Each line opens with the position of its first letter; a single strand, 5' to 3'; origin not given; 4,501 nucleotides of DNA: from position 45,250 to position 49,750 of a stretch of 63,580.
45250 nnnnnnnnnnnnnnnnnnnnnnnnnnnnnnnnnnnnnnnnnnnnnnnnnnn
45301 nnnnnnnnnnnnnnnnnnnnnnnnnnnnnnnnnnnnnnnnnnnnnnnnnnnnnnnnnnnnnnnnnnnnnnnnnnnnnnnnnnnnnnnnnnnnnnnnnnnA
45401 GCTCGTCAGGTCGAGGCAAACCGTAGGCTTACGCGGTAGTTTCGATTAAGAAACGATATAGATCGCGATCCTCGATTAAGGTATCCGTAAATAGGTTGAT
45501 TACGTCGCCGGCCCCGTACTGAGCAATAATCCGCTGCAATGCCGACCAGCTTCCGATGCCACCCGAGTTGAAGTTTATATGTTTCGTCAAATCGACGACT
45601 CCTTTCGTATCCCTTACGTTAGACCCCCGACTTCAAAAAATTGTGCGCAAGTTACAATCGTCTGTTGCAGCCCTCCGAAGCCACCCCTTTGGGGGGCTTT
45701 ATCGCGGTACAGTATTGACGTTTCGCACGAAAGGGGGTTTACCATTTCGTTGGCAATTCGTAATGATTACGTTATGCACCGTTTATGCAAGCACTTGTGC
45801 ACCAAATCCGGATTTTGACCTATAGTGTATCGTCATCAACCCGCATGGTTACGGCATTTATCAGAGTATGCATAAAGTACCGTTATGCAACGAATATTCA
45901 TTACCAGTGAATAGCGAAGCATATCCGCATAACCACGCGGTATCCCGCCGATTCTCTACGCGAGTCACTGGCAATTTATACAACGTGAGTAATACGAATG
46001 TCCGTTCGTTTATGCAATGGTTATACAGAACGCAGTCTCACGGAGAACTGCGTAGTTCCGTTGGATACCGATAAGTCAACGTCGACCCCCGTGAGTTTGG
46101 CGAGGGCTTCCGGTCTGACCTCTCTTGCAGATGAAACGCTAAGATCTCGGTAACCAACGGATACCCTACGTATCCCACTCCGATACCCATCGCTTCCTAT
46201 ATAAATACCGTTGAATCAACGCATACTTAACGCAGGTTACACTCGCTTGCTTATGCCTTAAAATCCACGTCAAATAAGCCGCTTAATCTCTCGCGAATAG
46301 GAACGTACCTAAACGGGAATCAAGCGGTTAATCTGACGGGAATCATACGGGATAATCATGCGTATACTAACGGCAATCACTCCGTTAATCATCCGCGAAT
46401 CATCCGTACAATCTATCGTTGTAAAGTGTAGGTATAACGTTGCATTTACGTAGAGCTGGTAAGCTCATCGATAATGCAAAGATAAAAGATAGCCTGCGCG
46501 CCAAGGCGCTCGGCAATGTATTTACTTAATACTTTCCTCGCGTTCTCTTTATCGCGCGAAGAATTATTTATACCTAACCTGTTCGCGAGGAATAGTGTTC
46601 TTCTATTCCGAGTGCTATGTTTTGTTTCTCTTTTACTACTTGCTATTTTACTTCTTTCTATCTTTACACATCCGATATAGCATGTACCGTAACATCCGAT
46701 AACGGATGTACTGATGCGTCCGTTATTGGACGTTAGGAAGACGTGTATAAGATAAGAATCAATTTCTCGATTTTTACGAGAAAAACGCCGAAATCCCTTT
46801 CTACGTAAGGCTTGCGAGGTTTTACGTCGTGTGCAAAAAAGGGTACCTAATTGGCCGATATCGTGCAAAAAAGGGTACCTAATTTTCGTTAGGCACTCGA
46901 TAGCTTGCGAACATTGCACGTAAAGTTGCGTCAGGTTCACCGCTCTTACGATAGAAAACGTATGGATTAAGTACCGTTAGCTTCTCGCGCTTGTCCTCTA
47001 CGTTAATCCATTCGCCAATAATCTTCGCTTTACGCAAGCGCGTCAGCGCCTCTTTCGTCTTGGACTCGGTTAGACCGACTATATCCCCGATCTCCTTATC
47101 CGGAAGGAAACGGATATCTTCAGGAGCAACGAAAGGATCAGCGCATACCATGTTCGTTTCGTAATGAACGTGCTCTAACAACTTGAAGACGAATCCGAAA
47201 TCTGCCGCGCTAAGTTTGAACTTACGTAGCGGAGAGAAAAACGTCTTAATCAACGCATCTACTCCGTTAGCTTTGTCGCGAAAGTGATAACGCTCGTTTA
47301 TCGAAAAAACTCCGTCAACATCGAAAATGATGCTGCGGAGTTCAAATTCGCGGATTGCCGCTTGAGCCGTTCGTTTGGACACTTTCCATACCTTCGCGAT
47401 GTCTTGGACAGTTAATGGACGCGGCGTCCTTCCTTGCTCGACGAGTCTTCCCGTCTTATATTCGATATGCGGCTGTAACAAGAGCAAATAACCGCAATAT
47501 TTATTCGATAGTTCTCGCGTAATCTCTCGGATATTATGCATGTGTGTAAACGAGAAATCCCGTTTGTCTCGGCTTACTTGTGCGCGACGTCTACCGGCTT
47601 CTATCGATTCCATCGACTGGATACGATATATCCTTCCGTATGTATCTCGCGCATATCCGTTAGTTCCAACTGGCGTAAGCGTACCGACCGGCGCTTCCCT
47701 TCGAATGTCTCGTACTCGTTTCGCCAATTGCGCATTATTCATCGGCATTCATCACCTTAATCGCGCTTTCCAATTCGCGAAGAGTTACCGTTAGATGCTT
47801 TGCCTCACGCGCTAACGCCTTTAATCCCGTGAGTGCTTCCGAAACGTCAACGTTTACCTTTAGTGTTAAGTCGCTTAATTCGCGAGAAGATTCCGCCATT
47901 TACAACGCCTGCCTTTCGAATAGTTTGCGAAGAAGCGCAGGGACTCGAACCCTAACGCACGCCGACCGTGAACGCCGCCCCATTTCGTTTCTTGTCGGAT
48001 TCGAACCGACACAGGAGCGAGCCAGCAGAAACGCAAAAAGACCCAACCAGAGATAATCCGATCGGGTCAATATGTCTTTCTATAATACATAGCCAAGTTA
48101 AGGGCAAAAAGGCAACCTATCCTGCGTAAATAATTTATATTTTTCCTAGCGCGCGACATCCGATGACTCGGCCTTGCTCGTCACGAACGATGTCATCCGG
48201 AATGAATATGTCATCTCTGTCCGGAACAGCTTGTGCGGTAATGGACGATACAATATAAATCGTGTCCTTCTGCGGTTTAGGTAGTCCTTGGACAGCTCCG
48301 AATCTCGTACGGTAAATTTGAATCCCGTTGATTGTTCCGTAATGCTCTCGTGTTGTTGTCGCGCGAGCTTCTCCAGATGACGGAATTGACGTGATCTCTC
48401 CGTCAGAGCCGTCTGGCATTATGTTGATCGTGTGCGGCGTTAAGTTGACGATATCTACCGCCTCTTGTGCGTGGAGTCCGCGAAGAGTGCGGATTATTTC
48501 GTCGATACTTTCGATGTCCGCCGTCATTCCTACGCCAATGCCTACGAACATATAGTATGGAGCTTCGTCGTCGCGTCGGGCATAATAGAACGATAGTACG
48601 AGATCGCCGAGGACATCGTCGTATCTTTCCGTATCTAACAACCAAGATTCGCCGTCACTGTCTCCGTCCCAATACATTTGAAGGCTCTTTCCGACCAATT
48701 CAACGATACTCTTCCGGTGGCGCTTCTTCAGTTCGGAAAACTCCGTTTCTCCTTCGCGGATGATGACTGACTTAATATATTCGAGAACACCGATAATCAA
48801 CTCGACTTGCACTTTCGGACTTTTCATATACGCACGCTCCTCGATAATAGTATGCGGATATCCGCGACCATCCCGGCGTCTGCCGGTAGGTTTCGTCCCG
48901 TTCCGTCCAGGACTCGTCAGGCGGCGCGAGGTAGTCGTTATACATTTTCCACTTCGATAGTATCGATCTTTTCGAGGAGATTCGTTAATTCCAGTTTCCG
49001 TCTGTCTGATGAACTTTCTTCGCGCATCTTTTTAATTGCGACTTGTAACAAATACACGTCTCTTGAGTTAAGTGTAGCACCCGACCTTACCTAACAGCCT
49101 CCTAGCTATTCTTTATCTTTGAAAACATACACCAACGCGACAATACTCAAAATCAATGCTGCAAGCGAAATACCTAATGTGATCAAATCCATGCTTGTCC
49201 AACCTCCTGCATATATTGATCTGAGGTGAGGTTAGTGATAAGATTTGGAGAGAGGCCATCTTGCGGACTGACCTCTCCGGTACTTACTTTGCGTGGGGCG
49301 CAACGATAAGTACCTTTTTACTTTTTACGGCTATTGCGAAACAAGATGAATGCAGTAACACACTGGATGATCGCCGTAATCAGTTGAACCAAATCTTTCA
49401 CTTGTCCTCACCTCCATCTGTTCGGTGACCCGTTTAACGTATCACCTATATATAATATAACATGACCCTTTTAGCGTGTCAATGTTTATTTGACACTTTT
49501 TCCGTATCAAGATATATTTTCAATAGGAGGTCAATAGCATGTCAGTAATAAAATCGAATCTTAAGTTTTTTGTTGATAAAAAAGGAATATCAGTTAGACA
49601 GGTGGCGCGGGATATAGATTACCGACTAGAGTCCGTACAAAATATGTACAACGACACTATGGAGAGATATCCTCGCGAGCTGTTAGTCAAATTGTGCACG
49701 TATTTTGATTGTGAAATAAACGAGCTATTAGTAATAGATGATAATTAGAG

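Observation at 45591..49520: Plasmid-style maintenance island inside a tailed-phage genome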

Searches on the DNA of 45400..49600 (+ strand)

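Call 8: search_dna_similar(query=window:45400-49600:+, collection=phages, mode=near, max_rows=20)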
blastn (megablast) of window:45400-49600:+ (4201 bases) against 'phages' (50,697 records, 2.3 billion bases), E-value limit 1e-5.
Records with a match: 1; places in all: 1; records where one place covers at least 80% of the query: 0.
Best place of each record, by identity: 60-80% 1.
By first word of the organism name: Paenibacillus 1.
By host as written in the record: Paenibacillus dendritiformis PB22F 1.
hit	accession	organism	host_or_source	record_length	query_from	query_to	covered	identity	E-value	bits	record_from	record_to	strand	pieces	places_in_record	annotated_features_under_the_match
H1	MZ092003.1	Paenibacillus phage Pd_22F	Paenibacillus dendritiformis PB22F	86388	3789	4002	5%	78.8%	3e-29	137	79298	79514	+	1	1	none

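Call 80: search_rna_families(source=window, start=45400, end=49600, threshold=evalue, max_evalue=10, show_alignments=3)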
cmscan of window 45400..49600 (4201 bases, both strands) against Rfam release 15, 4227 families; matches with E-value up to 10: 3.
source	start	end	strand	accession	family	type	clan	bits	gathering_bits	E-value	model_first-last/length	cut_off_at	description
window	48860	48926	-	RF00163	Hammerhead_1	Gene; ribozyme;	CL00010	27.7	34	0.00086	1-45/45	no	Hammerhead ribozyme (type I)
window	47932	47976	-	RF01684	mascRNA-menRNA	Gene;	-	21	42.5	0.74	1-56/56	no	MALAT1-associated small cytoplasmic RNA/MEN beta RNA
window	46493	46565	-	RF01750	ZMP-ZTP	Cis-reg; riboswitch;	-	18.9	39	6.7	1-86/86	no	ZMP/ZTP riboswitch aptamer (pfl RNA motif)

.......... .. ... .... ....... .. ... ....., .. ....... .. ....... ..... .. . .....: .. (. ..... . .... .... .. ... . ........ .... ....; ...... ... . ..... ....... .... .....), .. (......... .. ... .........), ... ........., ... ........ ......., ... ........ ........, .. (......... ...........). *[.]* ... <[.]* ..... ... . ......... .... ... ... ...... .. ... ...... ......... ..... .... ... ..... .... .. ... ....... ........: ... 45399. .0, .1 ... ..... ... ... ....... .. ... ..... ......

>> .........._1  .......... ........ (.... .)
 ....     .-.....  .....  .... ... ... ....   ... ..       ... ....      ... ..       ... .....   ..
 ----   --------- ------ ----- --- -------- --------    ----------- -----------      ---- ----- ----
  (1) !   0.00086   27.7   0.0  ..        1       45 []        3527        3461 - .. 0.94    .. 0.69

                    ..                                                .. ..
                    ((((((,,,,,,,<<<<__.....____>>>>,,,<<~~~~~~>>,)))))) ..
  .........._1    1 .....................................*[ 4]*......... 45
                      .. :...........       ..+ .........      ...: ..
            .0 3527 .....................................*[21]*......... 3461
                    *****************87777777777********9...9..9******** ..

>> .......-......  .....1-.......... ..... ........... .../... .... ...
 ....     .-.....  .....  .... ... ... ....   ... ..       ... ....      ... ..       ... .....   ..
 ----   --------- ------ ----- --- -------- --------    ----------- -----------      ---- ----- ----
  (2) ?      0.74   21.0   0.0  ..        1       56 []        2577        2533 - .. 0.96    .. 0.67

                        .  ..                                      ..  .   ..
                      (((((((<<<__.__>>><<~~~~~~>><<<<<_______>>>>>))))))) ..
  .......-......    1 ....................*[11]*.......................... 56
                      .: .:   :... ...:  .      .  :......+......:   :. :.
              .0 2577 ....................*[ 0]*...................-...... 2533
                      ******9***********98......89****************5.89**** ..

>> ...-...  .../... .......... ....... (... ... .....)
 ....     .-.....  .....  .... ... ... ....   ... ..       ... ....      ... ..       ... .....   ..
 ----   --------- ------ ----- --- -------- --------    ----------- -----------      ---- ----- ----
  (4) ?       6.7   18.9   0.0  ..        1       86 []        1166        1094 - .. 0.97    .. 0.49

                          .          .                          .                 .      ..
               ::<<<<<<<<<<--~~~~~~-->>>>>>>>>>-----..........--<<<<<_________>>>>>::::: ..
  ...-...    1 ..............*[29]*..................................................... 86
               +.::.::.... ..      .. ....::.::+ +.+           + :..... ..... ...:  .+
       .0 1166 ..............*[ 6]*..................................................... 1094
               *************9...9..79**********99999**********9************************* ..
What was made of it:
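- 48860..48926 (-): Candidate type I hammerhead ribozyme in the leader of the 230-aa gene. Rfam RF00163, 27.7 bits (gathering score 34), E 8.6e-4 (call 80).
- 47925..48035 (-): About 112-nt insertion carrying two tRNA-like T-arm/acceptor minihelices. Weak mascRNA/tRNA-like Rfam match at 47932-47976 (call 80).
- On Hammerhead ribozyme type I (RF00163): 27.7 bits against 34 (call 80). The core is present over the full model, 1-45 (call 80).
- Checked: Rfam gives only a weak tRNA-like (mascRNA) match at 47932-47976, E 0.74 (call 80).
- Tried and rejected: Treated as noise (call 80).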

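Call 94: get_annotated_region(hit=H1, flank=2500)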
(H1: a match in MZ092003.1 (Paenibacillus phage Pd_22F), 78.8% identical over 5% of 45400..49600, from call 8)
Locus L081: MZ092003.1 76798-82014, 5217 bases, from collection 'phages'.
description: Paenibacillus phage Pd_22F, complete genome.
organism: Paenibacillus phage Pd_22F (NCBI taxid 2836077)
taxonomy: Viruses; Duplodnaviria; Heunggongvirae; Uroviricota; Caudoviricetes
host: Paenibacillus dendritiformis PB22F; source: -; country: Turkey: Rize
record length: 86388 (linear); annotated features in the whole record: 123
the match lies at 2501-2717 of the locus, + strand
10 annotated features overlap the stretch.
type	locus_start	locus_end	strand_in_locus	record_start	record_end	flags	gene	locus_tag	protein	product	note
CDS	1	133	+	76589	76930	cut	-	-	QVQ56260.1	hypothetical protein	-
CDS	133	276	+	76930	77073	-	-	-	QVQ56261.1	hypothetical protein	-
CDS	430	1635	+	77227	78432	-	-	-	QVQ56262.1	glucosaminidase domain-containing protein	-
CDS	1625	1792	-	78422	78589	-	-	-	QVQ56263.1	hypothetical protein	-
CDS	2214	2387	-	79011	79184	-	-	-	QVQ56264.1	hypothetical protein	-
CDS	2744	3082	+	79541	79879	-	-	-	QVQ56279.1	helix-turn-helix domain Cro/C1-type transcriptional regulator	-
CDS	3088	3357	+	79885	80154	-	-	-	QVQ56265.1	hypothetical protein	-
CDS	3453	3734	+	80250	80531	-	-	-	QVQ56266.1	hypothetical protein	-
CDS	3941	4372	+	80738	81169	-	-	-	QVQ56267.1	hypothetical protein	-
CDS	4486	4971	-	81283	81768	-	-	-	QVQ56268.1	serine recombinase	-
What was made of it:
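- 49539..49748 (+): 69-aa Xre/Cro-type HTH regulator, divergent from the peptide operon. Pd_22F has a Cro/C1 HTH gene in the same divergent position (call 94).
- The peptide cassette is a mobile module shared with an 86-kb phage that carries a serine recombinase (call 94).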

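Call 103: search_rna_families(sources=[L004, L007, L010], threshold=evalue, max_evalue=0.1, show_alignments=3)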
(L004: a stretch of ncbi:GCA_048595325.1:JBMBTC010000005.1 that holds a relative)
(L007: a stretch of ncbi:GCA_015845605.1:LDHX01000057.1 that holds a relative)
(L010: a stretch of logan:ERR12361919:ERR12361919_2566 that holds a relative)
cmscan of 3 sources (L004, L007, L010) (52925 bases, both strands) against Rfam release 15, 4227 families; matches with E-value up to 0.1: 1.
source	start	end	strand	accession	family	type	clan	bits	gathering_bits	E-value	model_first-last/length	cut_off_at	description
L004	8174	8237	+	RF00163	Hammerhead_1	Gene; ribozyme;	CL00010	25.9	34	0.044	1-45/45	no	Hammerhead ribozyme (type I)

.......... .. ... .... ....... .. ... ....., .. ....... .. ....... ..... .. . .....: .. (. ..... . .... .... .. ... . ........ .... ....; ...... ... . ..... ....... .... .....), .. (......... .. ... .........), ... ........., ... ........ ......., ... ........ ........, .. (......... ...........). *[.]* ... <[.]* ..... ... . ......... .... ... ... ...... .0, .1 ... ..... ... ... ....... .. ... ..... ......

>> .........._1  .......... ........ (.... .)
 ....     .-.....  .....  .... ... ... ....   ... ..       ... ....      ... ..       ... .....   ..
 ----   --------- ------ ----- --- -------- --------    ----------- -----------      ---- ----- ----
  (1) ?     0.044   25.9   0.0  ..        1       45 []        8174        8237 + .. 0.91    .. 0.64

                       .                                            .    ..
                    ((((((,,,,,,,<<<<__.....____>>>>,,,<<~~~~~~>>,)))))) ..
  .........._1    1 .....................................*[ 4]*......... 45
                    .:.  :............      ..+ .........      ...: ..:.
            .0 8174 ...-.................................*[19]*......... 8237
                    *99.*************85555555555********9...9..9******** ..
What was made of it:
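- On Hammerhead ribozyme type I (RF00163): Stem I is only about 4 bp, and the element is absent in L007 and L010 (call 103).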

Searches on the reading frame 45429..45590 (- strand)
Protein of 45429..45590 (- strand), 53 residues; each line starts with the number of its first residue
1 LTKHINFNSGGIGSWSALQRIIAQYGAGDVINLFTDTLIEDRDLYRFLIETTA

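Call 6: search_protein_families(library=pfam, proteins=[window:45429-45590:-], max_evalue=1)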
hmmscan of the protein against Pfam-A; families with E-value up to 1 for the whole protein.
window:45429-45590:- (53 aa): 1 family
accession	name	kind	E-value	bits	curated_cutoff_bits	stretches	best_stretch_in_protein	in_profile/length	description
PF10384.14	Scm3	-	0.013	15.6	24.3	1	17-43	15-46/53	Centromere protein Scm3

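Call 7: search_protein_families(library=phrogs, proteins=[window:45429-45590:-], max_evalue=0.01)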
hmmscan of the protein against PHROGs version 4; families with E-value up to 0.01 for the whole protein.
window:45429-45590:- (53 aa): 1 family
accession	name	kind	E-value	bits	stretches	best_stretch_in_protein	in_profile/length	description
phrog_424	-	moron, auxiliary metabolic gene and host takeover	2.5e-07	31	1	2-50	161-210/460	phosphoadenosine phosphosulfate reductase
